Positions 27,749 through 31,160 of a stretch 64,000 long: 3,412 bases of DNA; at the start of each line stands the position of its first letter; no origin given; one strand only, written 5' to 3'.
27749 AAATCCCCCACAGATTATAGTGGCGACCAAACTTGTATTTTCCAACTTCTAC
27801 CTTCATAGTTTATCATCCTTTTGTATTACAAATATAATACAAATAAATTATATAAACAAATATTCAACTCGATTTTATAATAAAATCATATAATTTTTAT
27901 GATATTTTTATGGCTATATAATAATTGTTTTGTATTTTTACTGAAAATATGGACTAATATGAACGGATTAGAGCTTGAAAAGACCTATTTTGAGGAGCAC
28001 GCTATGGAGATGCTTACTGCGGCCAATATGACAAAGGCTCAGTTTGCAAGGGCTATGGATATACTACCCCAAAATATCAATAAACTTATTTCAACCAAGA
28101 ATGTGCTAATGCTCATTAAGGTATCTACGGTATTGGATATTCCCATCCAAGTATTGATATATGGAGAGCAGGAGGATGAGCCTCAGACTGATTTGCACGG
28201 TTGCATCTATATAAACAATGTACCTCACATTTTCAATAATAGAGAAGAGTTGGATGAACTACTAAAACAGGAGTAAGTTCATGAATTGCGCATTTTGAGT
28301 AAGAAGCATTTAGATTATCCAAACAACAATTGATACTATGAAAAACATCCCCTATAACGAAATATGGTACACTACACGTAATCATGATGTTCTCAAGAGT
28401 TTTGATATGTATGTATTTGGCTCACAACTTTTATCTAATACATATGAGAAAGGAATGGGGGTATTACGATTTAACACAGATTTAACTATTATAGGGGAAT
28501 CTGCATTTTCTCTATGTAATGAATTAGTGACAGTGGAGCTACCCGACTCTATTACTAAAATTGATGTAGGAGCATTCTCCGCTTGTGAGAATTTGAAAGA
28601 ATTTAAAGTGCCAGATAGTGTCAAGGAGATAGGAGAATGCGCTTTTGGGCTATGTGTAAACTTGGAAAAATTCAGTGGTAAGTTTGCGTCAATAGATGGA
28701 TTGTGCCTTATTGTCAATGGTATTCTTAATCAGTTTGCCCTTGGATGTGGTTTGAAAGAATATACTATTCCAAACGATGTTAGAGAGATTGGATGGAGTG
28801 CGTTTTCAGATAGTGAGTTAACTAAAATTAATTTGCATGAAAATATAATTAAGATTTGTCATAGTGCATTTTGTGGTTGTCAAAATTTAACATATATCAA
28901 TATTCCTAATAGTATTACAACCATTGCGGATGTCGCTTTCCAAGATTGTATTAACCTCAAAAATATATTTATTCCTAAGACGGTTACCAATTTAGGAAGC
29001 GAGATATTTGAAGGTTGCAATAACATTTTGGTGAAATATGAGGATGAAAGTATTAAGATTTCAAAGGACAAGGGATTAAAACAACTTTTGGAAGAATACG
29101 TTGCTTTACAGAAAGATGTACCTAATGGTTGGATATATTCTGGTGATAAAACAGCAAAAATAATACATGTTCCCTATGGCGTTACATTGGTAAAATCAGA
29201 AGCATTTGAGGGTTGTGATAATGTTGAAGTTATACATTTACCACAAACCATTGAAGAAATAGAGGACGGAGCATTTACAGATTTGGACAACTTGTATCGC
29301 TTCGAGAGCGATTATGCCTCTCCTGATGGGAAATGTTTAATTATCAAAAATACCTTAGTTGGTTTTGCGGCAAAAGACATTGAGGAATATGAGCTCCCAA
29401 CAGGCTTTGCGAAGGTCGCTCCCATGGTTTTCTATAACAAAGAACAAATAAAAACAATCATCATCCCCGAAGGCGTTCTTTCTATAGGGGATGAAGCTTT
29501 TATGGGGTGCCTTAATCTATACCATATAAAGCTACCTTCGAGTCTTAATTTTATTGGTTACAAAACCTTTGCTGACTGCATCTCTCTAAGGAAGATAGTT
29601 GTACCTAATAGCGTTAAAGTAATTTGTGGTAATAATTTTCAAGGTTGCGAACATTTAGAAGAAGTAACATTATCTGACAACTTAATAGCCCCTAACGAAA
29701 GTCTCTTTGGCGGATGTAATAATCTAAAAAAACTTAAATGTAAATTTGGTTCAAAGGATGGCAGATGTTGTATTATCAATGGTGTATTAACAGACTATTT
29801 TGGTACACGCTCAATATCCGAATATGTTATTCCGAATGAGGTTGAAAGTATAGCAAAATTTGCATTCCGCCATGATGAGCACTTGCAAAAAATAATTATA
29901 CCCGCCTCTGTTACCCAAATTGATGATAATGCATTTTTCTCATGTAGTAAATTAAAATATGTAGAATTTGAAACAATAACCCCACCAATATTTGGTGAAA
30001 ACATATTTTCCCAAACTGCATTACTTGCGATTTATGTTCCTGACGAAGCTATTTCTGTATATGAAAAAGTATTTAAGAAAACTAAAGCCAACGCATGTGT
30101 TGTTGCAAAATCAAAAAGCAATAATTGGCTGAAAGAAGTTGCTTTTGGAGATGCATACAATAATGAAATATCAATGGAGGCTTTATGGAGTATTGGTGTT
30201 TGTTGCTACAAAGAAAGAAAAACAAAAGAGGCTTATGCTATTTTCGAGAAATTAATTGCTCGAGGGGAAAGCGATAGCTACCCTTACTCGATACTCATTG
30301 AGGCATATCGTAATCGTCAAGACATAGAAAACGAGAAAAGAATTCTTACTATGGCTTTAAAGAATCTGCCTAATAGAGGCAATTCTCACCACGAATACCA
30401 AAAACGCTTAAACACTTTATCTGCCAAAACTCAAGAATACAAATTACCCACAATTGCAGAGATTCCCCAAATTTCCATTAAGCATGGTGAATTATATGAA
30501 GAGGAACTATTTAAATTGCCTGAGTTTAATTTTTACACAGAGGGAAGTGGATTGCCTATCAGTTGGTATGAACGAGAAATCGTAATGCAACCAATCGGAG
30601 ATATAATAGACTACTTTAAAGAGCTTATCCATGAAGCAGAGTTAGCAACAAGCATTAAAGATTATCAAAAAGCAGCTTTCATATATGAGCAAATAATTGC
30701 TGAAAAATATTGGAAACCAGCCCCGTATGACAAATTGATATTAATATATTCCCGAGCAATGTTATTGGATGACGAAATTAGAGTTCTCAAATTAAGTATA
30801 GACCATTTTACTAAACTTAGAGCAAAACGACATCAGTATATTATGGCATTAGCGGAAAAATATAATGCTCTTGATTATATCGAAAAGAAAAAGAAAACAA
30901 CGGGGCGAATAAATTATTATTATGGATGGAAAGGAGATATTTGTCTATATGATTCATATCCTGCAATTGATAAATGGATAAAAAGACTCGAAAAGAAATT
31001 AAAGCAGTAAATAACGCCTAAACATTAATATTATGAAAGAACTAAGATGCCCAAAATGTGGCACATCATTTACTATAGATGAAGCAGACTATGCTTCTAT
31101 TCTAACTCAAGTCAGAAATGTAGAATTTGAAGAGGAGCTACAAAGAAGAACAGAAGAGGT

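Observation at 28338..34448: Four-gene operon: cytoplasmic LRR+TPR protein, DUF2130, HEPN-like Rx4H protein, N6-adenine methyltransferase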

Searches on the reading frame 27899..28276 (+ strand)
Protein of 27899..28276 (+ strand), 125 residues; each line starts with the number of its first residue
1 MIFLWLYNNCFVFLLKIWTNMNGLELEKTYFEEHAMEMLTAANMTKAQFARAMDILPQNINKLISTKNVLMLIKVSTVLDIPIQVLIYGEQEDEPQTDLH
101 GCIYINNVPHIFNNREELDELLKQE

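Call 3: search_protein_families(library=pfam, proteins=[window:27899-28276:+], max_evalue=0.01)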
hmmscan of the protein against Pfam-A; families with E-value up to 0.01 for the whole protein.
window:27899-28276:+ (125 aa): 0 families

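Call 4: search_protein_families(library=padloc, proteins=[window:27899-28276:+], max_evalue=0.01)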
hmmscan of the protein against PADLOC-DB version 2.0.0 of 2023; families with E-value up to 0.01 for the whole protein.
window:27899-28276:+ (125 aa): 3 families
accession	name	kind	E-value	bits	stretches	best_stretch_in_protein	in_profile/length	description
PDLC04775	PDC-M69A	-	6.2e-05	21.5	1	35-98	12-78/113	-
PDLC00803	Cyclase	-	0.0072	14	1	14-62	160-210/253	oligonucleotide-cyclase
PDLC02926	HTH_VI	-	0.0089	14.3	0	42-94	13-68/92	-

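Call 5: search_protein_families(library=ncbifam, proteins=[window:27899-28276:+], max_evalue=0.01)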
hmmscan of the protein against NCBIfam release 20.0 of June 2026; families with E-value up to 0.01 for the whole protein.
window:27899-28276:+ (125 aa): 0 families

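Call 6: search_protein_families(library=pfam, proteins=[window:27899-28276:+], max_evalue=10)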
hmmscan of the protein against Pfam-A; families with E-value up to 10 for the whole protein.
window:27899-28276:+ (125 aa): 3 families
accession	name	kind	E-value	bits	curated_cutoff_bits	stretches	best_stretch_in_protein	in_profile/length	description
PF13443.12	HTH_26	-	0.01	16.5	22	1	37-67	4-34/63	Cro/C1-type HTH DNA-binding domain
PF01381.28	HTH_3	-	0.026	15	23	1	37-85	3-54/55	Helix-turn-helix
PF06998.16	DUF1307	-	0.12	13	28.3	1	17-71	57-110/123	Protein of unknown function (DUF1307)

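Call 80: search_protein_families(library=phrogs, proteins=[window:27899-28276:+], max_evalue=0.001)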
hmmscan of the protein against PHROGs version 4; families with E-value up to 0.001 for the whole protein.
window:27899-28276:+ (125 aa): 3 families
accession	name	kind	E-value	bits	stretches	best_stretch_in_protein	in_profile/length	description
phrog_1373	-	transcription regulation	5.2e-06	27.6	1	30-92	63-128/166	transcriptional regulator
phrog_4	-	transcription regulation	7.7e-06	26.1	1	27-97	133-202/400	transcriptional repressor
phrog_8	-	transcription regulation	0.0006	20.3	1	39-97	166-226/346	transcriptional regulator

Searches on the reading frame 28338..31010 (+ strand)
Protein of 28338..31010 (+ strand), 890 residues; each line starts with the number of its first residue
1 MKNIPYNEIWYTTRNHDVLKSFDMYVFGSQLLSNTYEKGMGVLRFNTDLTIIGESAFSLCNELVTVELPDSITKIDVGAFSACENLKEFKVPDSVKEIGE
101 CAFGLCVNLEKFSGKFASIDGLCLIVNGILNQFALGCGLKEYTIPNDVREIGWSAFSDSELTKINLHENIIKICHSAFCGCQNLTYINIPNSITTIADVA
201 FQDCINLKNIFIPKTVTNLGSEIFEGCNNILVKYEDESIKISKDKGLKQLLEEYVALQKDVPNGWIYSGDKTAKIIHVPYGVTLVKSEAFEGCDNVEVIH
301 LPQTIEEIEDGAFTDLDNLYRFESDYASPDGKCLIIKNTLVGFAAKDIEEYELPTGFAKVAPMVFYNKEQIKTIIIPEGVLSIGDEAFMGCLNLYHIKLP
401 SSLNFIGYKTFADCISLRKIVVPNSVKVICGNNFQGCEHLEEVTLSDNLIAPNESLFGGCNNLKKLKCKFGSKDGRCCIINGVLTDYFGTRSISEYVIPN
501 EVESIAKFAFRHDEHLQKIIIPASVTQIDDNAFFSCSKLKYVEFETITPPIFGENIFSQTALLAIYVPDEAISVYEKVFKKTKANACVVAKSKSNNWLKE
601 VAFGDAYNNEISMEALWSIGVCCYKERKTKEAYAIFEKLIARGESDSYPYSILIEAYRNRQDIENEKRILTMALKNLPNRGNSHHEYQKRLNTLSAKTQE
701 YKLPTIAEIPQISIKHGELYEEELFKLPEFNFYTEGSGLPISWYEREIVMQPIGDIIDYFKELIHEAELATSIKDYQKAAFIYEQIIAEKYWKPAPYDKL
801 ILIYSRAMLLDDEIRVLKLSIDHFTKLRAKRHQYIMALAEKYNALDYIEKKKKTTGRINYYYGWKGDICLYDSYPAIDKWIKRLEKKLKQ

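Call 3: search_protein_families(library=pfam, proteins=[window:28338-31010:+], max_evalue=0.01)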
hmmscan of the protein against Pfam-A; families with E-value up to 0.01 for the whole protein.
window:28338-31010:+ (890 aa): 5 families
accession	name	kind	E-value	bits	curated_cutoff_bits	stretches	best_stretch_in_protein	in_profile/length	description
PF13306.12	LRR_5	-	1.8e-89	296.6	27.7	5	363-467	6-107/127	BspA type Leucine rich repeat region (6 copies)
PF13855.12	LRR_8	-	2.8e-19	69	27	1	160-211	2-55/61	Leucine rich repeat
PF12799.13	LRR_4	-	1.6e-05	25.4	27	0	439-468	2-30/44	Leucine Rich repeats (2 copies)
PF05725.18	FNIP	-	0.0011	19.4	21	0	186-219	7-39/44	FNIP Repeat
PF13174.12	TPR_6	-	0.006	17.6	26.3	0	614-642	1-29/33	Tetratricopeptide repeat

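Call 4: search_protein_families(library=padloc, proteins=[window:28338-31010:+], max_evalue=0.01)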
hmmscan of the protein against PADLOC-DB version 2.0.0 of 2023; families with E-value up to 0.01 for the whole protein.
window:28338-31010:+ (890 aa): 0 families

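Call 5: search_protein_families(library=ncbifam, proteins=[window:28338-31010:+], max_evalue=0.01)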
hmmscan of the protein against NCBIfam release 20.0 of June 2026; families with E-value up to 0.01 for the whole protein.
window:28338-31010:+ (890 aa): 2 families
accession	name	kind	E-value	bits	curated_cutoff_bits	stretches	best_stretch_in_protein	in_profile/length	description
NF047961.1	adhesin_HupY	equivalog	4.4e-42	144.2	1250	4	366-467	183-282/978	leucine-rich repeat adhesin HupY/LrrG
NF045861.1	glide_Gli349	exception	1.4e-09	35.2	1750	0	33-104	2672-2742/3169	gliding machinery surface structure protein Gli349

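Call 55: search_solved_structures(query=window:28338-31010:+, max_evalue=0.01)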
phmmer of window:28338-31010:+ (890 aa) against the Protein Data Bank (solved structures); distinct sequences matched with E-value up to 0.01: 14.
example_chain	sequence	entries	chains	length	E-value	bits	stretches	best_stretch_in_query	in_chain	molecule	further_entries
4fs7_A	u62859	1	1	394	4.7e-37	130.8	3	48-221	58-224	Uncharacterized protein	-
4gt6_A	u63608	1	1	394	7.2e-31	110.3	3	279-468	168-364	Cell surface protein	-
4h09_A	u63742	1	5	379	1.8e-20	75.9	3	265-402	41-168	Hypothetical leucine rich repeat protein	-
6mlx_A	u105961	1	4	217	6.6e-18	67.4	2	357-444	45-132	Leucine-rich repeat protein TpLRR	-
4fdw_A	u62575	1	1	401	1.3e-17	66.4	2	296-421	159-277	leucine rich hypothetical protein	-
4cp6_A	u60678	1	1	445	3.2e-17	65.1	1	47-227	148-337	CHOLINE BINDING PROTEIN PCPA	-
4fd0_A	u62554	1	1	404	4.1e-17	64.8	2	137-222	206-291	Leucine rich hypothetical protein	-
3sb4_A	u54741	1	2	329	1.7e-08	36.3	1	43-105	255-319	Hypothetical leucine rich repeat protein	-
4oju_A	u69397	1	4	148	4.3e-07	31.6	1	366-452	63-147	hypothetical leucine rich repeat protein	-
7b1b_A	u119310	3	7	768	0.002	19.5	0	364-469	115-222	Toll-like receptor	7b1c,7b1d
3zyn_A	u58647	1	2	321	0.0053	18.1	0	423-542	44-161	LEUCINE-RICH REPEAT-CONTAINING PROTEIN 4B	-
3zyj_A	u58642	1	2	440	0.0056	18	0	423-543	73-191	LEUCINE-RICH REPEAT-CONTAINING PROTEIN 4C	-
2id5_A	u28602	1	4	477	0.0077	17.6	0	151-230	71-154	Leucine rich repeat neuronal 6A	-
4oqt_A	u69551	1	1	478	0.0077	17.6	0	151-230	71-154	Leucine-rich repeat and immunoglobulin-like domain-containing nogo receptor-interacting pr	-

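Call 80: search_protein_families(library=phrogs, proteins=[window:28338-31010:+], max_evalue=0.001)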
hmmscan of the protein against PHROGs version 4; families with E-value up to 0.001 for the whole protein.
window:28338-31010:+ (890 aa): 2 families
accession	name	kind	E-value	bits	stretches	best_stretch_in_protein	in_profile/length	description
phrog_35892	-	unknown function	2.5e-51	175.4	5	380-538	542-693/1181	-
phrog_18805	-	unknown function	6.2e-49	168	4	84-234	256-405/457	-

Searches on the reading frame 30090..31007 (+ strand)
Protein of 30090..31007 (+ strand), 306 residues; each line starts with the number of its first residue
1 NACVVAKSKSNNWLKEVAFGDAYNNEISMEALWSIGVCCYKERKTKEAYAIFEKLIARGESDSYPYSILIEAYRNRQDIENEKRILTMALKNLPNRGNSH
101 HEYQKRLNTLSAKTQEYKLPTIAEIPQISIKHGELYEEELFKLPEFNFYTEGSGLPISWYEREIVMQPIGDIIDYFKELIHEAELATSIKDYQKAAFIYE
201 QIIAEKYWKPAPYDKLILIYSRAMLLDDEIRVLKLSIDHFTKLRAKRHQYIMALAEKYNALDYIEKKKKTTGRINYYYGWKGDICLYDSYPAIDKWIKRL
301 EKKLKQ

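Call 45: find_homologous_proteins(query=window:30090-31007:+)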
Query window:30090-31007:+ (306 aa): 1 proteins with E <= 0.001 among 669 candidates.
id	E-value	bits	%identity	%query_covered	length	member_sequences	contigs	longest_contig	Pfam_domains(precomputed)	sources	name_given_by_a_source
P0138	3.6e-47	179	50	66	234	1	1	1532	-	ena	-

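Call 107: search_solved_structures(query=window:30090-31007:+, max_evalue=10)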
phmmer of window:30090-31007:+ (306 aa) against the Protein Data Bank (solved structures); distinct sequences matched with E-value up to 10: 8.
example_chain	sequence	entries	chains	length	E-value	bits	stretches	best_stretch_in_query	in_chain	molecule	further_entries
6tdu_AM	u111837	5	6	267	0.03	16.7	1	96-188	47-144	oligomycin sensitivity conferring protein (OSCP) | oligomycin sensitivity conferrring protein (OSCP)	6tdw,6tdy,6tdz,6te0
5ejw_A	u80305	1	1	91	0.27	13.6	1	247-290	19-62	Chromobox protein homolog 7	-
2kvm_A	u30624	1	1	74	0.34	13.3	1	248-290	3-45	Chromobox protein homolog 7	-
2go5_6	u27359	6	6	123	0.42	13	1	76-131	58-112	ribosomal protein L31 | 60S ribosomal protein eL31 | 60S ribosomal protein L31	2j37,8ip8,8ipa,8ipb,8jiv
4v7e_Cd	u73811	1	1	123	0.89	11.9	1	76-131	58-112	60S ribosomal protein L31E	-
7qiw_f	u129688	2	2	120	0.95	11.8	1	76-131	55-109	60S ribosomal protein eL31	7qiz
8azw_Q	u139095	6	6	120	0.96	11.8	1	76-131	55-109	eL31 (60S ribosomal protein L31) | 60S ribosomal protein L31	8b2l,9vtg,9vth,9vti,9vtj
4v3p_Lg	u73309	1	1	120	1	11.7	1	76-131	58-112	60S ribosomal protein L31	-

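Call 108: search_protein_families(library=pfam, proteins=[window:30090-31007:+, P0138], max_evalue=1)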
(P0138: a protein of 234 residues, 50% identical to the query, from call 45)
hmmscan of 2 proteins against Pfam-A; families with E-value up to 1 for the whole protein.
window:30090-31007:+ (306 aa): 8 families
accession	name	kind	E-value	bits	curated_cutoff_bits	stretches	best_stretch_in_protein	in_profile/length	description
PF13174.12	TPR_6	-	0.00033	21.6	26.3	0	30-58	1-29/33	Tetratricopeptide repeat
PF13429.12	TPR_15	-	0.0032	17.4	26.2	1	182-262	50-127/280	Tetratricopeptide repeat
PF07719.23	TPR_2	-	0.004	17.6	27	1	30-57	2-29/34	Tetratricopeptide repeat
PF25064.1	ARM_TT21_5th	-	0.0047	17.6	27.8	1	183-259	8-85/117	TT21 fifth ARM repeats domain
PF13176.12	TPR_7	-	0.048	14.2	27.9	0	34-62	4-34/36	Tetratricopeptide repeat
PF24575.1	TPR_Slam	-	0.088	13.7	35.2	0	205-250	36-80/104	Surface lipoprotein assembly modifier, N-terminal TPR repeats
PF13041.12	PPR_2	-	0.1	13.1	30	1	39-73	13-48/50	PPR repeat family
PF13181.12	TPR_8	-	0.41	11.4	25.7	0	30-56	2-28/34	Tetratricopeptide repeat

P0138 (234 aa): 6 families
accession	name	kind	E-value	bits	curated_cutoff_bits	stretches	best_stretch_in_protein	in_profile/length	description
PF14129.11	DUF4296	-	0.041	14.9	27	1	97-134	38-75/87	Domain of unknown function (DUF4296)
PF13429.12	TPR_15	-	0.045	13.6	26.2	1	112-189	50-121/280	Tetratricopeptide repeat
PF21832.1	DUF6892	-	0.068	13.8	24.6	1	67-133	17-88/136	Family of unknown function (DUF6892)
PF20765.3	Phage_tail_terminator_8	-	0.085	13.6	24.2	1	114-194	5-85/124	Phage tail terminator protein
PF24575.1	TPR_Slam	-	0.086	13.7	35.2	0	111-136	52-77/104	Surface lipoprotein assembly modifier, N-terminal TPR repeats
PF25064.1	ARM_TT21_5th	-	0.15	12.8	27.8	1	113-189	8-85/117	TT21 fifth ARM repeats domain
